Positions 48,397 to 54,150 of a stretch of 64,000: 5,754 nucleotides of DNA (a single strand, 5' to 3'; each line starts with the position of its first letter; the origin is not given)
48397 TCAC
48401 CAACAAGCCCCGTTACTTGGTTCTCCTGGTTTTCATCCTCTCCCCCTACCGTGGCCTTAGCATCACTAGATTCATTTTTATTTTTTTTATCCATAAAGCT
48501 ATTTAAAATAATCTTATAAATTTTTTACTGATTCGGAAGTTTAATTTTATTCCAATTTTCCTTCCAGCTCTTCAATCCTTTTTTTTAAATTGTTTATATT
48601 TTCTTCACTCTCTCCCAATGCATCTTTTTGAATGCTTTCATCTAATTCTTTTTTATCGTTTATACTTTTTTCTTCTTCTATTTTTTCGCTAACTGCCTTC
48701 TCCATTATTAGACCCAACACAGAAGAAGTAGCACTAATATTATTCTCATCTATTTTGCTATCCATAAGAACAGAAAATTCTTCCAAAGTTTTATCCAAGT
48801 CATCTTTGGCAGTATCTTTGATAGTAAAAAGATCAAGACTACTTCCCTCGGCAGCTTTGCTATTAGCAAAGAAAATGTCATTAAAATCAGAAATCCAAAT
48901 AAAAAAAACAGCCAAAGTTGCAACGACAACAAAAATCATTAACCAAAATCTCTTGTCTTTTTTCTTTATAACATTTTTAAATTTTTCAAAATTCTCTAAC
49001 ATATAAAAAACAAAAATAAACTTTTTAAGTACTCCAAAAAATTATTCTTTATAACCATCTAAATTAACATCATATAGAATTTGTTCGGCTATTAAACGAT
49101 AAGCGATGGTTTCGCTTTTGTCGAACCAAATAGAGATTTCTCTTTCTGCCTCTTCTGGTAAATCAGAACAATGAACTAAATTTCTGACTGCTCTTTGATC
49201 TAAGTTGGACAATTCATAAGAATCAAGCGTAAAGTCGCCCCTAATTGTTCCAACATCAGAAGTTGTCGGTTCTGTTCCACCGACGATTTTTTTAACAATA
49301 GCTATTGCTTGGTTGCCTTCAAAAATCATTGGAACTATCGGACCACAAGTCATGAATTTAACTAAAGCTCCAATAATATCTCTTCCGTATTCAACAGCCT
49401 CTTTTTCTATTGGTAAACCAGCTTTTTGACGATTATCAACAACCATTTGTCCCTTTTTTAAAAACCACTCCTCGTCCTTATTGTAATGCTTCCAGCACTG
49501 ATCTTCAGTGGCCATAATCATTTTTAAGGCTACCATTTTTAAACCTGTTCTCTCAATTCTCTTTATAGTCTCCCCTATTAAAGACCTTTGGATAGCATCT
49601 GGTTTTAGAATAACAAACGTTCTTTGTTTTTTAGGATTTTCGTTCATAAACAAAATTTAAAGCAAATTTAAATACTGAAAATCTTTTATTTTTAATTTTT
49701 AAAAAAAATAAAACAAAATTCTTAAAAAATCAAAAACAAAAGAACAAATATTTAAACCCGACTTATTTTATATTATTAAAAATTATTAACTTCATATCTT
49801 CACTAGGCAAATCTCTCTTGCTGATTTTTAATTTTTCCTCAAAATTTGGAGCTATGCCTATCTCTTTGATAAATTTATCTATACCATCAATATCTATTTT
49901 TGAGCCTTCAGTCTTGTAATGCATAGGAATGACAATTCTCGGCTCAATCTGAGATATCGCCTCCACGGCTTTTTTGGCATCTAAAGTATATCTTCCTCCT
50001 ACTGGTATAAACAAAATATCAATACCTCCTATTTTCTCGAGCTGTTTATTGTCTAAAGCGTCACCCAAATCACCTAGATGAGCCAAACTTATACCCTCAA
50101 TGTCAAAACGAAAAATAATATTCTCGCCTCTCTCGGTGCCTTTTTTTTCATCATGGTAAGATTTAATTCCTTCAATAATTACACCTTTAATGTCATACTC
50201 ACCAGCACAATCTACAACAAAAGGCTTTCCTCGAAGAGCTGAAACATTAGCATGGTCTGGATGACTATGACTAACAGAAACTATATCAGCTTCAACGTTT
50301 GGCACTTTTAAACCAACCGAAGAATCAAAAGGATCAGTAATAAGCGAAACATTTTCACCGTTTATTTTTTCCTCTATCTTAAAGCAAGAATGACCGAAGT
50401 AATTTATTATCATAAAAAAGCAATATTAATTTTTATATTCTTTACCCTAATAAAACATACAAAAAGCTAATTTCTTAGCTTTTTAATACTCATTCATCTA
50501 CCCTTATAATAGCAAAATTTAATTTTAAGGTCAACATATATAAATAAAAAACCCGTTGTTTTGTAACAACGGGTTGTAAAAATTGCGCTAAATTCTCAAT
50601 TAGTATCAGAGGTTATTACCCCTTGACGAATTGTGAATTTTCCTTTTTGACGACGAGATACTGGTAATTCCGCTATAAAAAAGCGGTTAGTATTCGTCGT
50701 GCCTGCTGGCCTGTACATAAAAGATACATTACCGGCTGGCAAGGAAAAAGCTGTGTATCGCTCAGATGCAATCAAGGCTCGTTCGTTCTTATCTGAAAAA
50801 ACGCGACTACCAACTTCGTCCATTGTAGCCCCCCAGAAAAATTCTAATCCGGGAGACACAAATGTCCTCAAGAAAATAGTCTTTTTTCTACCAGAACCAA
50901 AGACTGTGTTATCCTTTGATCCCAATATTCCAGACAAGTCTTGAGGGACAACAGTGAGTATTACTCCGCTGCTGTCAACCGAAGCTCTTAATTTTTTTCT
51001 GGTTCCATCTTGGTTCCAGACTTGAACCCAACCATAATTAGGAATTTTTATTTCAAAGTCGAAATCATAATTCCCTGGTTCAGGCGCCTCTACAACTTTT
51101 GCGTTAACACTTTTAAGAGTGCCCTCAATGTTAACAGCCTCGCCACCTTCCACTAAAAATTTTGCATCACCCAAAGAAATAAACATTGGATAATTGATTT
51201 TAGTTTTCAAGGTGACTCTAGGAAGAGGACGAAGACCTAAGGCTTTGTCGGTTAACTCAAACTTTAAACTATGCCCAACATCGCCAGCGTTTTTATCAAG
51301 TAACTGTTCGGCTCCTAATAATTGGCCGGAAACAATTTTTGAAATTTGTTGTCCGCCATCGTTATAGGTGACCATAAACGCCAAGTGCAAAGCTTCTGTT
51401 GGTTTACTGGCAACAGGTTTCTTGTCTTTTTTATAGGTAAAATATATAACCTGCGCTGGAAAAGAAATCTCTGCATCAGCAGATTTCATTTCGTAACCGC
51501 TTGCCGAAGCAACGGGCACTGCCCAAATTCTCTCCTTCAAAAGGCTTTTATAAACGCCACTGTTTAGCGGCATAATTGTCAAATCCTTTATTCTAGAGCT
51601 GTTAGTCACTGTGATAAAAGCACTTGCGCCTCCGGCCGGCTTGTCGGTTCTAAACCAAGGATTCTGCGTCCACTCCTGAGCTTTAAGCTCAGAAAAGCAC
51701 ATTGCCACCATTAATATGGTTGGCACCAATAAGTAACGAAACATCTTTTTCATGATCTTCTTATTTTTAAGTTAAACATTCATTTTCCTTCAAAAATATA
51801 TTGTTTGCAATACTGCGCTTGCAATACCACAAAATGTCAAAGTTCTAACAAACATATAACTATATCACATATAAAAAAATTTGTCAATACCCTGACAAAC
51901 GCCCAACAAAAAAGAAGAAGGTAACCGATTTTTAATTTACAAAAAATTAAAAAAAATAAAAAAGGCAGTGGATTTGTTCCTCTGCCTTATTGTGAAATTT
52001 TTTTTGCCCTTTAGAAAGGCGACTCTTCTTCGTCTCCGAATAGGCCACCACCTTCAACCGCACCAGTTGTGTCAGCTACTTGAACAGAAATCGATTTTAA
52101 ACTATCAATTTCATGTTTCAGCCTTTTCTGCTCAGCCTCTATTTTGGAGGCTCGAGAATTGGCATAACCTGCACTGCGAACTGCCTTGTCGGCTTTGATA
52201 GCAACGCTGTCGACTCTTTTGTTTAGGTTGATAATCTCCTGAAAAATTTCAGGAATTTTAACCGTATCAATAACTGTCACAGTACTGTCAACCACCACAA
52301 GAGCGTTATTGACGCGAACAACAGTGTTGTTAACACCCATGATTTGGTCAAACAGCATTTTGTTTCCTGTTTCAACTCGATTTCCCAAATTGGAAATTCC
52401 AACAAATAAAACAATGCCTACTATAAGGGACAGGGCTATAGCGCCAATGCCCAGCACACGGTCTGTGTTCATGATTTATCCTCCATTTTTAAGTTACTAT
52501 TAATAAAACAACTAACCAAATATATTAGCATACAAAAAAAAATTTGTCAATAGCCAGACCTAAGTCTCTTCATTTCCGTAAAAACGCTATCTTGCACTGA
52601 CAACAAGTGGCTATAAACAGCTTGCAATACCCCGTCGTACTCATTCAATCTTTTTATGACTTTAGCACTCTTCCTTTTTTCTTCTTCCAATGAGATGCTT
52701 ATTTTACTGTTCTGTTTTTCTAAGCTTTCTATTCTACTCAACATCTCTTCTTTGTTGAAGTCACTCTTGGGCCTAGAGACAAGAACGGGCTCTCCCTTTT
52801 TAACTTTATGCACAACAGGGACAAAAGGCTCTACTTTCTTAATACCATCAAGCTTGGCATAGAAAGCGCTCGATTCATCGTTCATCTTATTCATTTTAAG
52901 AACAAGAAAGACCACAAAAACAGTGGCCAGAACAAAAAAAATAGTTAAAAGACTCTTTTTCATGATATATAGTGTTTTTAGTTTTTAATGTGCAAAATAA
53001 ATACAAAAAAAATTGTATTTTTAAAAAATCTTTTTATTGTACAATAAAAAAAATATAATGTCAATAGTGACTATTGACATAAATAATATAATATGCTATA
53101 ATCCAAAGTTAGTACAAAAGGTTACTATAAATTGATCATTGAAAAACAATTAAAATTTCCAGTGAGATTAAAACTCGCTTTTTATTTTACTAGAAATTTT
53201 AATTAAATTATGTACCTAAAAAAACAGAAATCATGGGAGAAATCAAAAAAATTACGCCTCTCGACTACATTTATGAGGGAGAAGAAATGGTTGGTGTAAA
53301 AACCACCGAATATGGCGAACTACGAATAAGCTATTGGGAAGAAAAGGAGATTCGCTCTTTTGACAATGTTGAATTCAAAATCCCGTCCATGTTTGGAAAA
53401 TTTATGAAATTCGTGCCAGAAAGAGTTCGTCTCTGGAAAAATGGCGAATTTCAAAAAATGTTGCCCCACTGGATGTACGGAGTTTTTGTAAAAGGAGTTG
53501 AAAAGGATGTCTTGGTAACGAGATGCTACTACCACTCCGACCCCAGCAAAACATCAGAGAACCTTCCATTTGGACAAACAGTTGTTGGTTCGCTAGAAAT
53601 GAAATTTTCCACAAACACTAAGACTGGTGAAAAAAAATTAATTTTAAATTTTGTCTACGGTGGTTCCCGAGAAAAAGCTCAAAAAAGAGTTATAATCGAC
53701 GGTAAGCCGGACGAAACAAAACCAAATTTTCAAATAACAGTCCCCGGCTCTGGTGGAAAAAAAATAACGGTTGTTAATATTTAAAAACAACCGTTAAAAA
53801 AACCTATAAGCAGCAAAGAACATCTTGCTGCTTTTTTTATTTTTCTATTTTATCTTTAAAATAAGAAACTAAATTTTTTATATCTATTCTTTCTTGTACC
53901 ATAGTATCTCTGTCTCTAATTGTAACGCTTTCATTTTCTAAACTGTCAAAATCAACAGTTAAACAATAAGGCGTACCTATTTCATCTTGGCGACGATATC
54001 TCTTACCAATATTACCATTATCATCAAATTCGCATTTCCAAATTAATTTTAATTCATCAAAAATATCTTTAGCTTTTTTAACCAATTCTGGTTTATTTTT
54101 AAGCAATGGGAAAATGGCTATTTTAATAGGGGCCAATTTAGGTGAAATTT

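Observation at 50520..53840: A higher-GC four-gene orphan island encodes secreted or membrane-anchored proteins, each as its own transcription unit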

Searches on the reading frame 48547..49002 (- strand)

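Call 5: search_protein_families(library=pfam, proteins=[window:48547-49002:-], max_evalue=1)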
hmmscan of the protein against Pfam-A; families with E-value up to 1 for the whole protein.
window:48547-49002:- (151 aa): 3 families
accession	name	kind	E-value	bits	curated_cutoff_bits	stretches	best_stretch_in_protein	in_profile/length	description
PF25762.1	HAUS1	-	0.027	14.7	40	1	101-151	177-229/236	HAUS augmin-like complex subunit 1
PF09545.15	RE_AccI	-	0.044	13.2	22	1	4-110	220-326/366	AccI restriction endonuclease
PF23991.1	DUF7310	-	0.29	12.1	40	1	111-150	16-53/83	Coiled-coil region of unknown function (DUF7310)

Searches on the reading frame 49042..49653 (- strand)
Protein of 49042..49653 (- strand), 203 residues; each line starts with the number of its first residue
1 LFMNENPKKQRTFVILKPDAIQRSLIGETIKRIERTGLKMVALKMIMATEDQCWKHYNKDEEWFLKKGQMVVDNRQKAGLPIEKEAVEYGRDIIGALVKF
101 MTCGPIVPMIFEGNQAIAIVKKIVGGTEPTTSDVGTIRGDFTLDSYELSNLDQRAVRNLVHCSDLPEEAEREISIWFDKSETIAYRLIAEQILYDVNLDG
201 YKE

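Call 5: search_protein_families(library=pfam, proteins=[window:49042-49653:-], max_evalue=1)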
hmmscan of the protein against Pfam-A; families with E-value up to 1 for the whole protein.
window:49042-49653:- (203 aa): 1 family
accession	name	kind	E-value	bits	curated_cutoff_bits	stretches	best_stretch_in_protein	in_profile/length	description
PF00334.24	NDK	-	1.6e-39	135.3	27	2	90-181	53-134/135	Nucleoside diphosphate kinase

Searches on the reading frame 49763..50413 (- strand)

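Call 5: search_protein_families(library=pfam, proteins=[window:49763-50413:-], max_evalue=1)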
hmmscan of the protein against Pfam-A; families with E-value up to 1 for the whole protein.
window:49763-50413:- (216 aa): 2 families
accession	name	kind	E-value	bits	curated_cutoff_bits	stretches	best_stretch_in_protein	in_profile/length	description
PF13483.12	Lactamase_B_3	-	1.2e-53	181.8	24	1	3-165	2-160/160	Beta-lactamase superfamily domain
PF12706.13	Lactamase_B_2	-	3.3e-12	46.9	27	1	80-166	105-200/200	Beta-lactamase superfamily domain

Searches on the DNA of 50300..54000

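Call 11: search_rna_families(source=window, start=50300, end=54000, threshold=evalue, max_evalue=1)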
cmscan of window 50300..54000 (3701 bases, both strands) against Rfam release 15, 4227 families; matches with E-value up to 1: 2.
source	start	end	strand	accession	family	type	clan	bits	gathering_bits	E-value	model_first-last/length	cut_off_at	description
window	50351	50418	-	RF01605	plasmodium_snoR30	Gene; snRNA; snoRNA; CD-box;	-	26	43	0.61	1-74/74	no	small nucleolar RNA snoR30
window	53753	53839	-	RF00558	L20_leader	Cis-reg; leader;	-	22.3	58.7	0.35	1-127/127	no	Ribosomal protein L20 leader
